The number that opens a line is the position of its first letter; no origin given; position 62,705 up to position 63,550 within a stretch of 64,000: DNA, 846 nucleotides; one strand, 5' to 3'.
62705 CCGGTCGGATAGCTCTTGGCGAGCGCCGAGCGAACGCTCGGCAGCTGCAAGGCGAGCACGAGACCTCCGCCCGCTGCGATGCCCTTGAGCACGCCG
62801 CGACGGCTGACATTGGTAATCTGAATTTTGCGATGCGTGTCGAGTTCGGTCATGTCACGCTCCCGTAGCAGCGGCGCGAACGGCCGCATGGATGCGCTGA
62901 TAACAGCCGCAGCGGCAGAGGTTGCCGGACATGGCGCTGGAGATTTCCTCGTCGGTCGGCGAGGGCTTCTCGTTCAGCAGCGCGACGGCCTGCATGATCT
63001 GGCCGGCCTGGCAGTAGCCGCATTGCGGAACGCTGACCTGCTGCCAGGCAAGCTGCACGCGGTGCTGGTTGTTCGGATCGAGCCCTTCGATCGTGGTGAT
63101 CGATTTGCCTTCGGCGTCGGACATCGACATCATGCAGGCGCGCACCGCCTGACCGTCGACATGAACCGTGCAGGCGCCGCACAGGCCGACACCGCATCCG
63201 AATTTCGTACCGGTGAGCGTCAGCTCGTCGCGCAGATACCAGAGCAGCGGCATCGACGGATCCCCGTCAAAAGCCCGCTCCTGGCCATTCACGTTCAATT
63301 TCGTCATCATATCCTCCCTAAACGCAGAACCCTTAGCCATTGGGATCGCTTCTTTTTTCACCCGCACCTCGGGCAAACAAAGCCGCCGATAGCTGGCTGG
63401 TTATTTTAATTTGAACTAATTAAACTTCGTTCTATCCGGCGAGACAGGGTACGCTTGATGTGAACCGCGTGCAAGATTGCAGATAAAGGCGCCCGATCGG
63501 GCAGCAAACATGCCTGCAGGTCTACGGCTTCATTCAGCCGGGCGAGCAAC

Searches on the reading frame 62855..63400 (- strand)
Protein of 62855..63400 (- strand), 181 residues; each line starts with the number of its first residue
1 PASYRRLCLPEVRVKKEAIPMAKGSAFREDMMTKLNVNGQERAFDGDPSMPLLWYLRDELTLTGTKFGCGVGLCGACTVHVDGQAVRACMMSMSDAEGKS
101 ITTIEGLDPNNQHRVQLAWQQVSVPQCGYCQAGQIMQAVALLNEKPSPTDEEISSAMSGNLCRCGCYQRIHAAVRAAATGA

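Call 90: search_protein_families(library=pfam, proteins=[window:62855-63400:-], max_evalue=0.001)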
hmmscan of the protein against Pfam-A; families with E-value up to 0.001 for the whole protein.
window:62855-63400:- (181 aa): 4 families
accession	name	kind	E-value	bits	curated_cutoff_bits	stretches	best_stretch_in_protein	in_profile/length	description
PF01799.25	Fer2_2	-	5e-28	97.5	30.3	1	103-175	1-75/75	[2Fe-2S] binding domain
PF00111.32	Fer2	-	7.5e-09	35.9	21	1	36-89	2-55/77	2Fe-2S iron-sulfur cluster binding domain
PF13085.11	Fer2_3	-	4.2e-06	27.2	27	1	67-108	50-90/107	2Fe-2S iron-sulfur cluster binding domain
PF10418.14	DHODB_Fe-S_bind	-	0.00021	21.4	23.9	1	67-89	4-29/41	Iron-sulfur cluster binding domain of dihydroorotate dehydrogenase B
